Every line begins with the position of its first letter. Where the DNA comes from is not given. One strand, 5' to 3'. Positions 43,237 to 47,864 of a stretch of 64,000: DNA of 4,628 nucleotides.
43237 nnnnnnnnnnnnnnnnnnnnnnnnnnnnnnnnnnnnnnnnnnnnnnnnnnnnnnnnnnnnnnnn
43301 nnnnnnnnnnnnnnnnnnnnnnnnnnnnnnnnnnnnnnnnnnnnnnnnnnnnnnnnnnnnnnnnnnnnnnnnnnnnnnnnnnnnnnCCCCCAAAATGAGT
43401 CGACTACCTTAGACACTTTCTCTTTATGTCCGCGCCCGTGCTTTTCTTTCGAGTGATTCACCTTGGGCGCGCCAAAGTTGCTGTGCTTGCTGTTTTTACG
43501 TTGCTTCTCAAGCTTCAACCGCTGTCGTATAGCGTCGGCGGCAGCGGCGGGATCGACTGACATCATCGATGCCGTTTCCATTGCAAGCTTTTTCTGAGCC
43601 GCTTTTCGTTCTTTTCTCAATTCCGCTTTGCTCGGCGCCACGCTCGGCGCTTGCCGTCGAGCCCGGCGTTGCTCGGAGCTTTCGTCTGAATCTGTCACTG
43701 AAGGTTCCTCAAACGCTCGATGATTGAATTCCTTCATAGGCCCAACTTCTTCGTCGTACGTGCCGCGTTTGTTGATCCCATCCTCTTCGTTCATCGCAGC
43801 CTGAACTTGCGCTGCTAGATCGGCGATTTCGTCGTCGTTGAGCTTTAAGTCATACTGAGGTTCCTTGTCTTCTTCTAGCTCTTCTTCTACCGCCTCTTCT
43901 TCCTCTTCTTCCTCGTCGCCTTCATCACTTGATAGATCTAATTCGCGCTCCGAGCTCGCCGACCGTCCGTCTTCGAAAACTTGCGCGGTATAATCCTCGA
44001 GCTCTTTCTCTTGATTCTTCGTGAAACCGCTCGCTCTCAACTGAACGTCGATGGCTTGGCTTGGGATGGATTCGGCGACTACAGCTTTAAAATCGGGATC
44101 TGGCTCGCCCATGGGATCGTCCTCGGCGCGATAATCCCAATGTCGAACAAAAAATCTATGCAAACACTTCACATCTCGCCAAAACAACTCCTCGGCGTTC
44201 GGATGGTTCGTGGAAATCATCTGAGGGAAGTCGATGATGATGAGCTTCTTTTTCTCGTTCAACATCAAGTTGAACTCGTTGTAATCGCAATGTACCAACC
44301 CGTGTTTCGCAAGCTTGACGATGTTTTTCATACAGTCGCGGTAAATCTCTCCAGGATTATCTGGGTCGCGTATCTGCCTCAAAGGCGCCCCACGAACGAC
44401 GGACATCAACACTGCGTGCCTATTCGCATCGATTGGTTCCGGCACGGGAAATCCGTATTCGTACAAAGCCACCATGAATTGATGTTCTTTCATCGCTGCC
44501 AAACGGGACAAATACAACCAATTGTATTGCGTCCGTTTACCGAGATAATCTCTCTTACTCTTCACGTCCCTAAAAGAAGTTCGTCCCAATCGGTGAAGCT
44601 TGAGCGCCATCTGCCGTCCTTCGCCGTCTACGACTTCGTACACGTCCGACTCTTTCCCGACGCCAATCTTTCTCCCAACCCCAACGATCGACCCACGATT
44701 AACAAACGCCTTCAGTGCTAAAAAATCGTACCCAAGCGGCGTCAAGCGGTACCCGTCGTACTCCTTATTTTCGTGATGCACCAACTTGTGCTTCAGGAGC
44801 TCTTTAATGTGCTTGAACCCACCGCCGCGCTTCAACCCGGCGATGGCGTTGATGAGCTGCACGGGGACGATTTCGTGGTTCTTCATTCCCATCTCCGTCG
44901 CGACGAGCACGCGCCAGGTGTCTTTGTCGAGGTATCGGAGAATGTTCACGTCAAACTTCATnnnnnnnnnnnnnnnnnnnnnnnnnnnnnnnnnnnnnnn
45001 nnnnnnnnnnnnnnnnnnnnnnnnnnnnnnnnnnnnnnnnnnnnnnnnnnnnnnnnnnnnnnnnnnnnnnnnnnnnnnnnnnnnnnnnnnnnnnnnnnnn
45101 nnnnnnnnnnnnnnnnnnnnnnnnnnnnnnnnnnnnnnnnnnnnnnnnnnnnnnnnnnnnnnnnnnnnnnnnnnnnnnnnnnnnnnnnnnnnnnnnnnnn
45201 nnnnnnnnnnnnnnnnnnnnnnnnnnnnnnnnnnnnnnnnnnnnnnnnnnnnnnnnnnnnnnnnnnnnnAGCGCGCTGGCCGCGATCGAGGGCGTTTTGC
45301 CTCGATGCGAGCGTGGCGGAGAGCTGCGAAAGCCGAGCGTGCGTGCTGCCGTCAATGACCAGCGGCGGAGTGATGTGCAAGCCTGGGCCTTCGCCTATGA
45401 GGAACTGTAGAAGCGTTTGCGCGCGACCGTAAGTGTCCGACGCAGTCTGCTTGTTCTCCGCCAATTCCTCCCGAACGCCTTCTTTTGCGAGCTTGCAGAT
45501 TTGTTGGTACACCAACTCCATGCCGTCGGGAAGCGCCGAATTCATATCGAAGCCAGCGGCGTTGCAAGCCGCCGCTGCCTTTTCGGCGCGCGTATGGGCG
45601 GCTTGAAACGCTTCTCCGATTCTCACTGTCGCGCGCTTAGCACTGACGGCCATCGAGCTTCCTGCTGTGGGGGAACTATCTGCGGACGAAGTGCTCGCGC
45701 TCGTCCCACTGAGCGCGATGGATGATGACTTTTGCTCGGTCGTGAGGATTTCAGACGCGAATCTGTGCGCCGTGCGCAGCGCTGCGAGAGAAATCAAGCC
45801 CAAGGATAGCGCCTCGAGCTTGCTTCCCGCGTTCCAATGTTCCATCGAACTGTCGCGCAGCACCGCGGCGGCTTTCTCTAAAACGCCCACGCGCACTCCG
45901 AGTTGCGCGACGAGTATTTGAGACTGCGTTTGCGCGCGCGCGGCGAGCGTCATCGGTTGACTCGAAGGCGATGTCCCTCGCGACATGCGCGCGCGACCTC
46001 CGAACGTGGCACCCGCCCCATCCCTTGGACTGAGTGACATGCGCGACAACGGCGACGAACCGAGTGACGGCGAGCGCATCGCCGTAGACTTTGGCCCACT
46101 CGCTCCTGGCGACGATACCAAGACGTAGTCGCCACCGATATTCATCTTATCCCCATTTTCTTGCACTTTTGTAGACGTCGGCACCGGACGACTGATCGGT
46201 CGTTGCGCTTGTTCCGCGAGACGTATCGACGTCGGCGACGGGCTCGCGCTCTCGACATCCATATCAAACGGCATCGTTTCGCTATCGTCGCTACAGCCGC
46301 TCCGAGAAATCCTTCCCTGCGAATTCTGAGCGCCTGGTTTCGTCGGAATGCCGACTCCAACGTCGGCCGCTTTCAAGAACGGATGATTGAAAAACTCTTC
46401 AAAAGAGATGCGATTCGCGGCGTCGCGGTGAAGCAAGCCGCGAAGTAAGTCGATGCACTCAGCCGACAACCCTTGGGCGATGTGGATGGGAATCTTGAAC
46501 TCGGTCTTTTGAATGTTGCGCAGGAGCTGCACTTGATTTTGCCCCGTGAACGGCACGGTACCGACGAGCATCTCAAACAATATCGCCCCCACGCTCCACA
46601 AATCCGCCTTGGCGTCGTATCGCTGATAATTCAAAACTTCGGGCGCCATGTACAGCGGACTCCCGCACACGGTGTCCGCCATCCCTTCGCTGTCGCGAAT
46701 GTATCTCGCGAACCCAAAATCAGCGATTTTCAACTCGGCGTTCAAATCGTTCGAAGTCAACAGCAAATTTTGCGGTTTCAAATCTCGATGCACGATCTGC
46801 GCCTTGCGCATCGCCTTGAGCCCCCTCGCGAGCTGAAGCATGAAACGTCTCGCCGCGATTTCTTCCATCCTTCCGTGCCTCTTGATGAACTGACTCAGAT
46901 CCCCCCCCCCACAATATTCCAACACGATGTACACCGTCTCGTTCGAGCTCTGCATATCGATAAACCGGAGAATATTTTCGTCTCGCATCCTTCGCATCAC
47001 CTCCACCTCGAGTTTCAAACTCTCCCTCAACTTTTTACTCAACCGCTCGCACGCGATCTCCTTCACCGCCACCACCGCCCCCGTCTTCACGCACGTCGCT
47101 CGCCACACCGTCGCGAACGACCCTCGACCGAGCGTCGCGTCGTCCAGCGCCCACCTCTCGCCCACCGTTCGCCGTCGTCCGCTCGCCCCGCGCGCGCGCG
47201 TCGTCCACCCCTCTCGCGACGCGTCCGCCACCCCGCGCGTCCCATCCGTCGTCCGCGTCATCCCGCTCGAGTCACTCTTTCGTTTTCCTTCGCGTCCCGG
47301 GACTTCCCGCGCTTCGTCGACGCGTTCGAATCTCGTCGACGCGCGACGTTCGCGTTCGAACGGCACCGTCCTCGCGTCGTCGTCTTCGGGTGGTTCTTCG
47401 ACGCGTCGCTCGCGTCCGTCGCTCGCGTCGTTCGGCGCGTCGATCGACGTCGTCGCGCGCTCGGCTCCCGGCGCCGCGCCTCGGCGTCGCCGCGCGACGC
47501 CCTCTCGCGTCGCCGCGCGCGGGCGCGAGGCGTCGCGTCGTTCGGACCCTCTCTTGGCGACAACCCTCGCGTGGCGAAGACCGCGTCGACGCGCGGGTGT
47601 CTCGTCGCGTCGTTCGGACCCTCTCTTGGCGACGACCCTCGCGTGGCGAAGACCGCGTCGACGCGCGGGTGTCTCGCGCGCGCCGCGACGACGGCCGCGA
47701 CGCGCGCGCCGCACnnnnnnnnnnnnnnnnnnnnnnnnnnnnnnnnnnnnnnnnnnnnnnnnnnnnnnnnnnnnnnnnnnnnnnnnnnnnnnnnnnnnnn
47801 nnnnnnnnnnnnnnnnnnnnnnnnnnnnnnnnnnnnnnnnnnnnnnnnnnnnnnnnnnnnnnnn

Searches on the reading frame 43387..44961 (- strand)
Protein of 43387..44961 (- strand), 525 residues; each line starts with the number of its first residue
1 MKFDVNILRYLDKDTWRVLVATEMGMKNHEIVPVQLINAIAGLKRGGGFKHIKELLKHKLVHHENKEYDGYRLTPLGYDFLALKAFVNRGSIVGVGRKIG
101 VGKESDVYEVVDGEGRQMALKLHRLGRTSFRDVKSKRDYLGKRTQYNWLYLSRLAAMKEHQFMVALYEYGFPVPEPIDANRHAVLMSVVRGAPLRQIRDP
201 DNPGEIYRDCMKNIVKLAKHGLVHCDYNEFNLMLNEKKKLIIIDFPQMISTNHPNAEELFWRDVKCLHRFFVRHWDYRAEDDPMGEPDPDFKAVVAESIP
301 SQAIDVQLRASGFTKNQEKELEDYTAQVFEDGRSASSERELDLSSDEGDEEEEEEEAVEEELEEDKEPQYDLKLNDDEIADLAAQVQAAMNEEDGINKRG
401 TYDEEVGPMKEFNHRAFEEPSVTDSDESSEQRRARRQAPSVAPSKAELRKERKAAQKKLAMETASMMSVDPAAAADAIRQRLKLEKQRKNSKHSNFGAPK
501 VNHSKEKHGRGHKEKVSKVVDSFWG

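Call 53: search_protein_families(library=pfam, proteins=[window:43387-44961:-], max_evalue=0.001)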
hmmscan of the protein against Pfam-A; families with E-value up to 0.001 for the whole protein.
window:43387-44961:- (525 aa): 6 families
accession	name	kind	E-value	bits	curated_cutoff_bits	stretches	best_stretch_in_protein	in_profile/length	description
PF01163.29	RIO1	-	1.5e-51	175.1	22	1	106-277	1-180/187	RIO domain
PF09202.17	Rio2_N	-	3.2e-31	107.9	27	1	8-89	1-82/82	Rio2, N-terminal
PF01636.29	APH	-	1.1e-08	35.6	23.2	1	97-218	3-108/239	Phosphotransferase enzyme family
PF03109.22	ABC1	-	3.3e-05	23.6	22.9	1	171-253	130-219/244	ABC1 atypical kinase-like domain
PF22303.2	OspG_kinase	-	4.7e-05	23.9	27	1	186-254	67-136/152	Protein kinase OspG, kinase domain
PF00069.31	Pkinase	-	0.00026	20.9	31.7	1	95-245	3-142/263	Protein kinase domain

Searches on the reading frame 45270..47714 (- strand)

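Call 54: search_protein_families(library=pfam, proteins=[window:45270-47714:-], max_evalue=0.001)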
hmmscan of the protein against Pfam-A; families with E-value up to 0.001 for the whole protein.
window:45270-47714:- (815 aa): 4 families
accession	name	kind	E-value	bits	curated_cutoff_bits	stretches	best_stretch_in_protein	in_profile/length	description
PF00069.31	Pkinase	-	1.8e-69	234.5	31.7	1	193-447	5-263/263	Protein kinase domain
PF07714.23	PK_Tyr_Ser-Thr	-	2.6e-44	151.9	23.1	1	193-441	5-254/258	Protein tyrosine and serine/threonine kinase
PF24497.1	MIT_ATG1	-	6.3e-07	30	27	1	605-715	16-125/128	ATG1, MIT domain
PF03109.22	ABC1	-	1.3e-05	24.9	22.9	0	260-341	142-219/244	ABC1 atypical kinase-like domain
